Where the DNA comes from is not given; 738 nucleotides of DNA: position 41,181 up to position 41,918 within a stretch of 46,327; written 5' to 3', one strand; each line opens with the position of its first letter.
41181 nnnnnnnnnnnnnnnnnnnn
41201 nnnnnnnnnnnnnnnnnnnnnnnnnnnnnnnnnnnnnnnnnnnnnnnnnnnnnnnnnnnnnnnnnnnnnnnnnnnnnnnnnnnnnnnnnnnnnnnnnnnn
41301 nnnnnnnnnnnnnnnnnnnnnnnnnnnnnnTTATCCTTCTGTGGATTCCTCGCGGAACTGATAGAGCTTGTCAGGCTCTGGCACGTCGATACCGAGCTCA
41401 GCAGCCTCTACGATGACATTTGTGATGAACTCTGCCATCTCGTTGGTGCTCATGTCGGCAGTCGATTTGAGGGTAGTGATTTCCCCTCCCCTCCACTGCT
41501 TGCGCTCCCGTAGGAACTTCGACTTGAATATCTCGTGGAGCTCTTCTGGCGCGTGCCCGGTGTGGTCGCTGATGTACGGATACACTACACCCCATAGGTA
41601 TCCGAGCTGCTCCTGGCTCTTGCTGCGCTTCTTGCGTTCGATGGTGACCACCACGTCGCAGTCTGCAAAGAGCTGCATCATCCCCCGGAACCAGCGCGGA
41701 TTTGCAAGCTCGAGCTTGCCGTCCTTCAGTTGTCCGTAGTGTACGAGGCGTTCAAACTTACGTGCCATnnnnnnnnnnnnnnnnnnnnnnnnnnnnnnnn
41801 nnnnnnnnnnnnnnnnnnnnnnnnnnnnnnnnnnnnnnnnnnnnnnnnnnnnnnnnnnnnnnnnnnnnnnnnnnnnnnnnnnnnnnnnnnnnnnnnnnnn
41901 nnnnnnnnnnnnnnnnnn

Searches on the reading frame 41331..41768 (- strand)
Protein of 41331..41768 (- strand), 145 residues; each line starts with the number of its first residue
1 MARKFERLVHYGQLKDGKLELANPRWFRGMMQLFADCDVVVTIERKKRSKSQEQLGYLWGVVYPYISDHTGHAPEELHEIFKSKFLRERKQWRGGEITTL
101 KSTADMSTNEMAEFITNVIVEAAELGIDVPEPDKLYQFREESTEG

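Call 11: search_protein_families(library=phrogs, proteins=[window:41331-41768:-])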
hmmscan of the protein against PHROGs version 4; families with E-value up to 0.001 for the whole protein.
window:41331-41768:- (145 aa): 1 family
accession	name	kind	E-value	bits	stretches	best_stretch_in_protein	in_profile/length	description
phrog_72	-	DNA, RNA and nucleotide metabolism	2.2e-20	74.4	1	31-140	33-153/161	NinB/ Orf homologous recombination mediator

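Call 13: search_protein_families(library=pfam, proteins=[window:41331-41768:-], max_evalue=0.01)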
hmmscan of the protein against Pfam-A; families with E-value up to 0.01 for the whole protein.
window:41331-41768:- (145 aa): 0 families
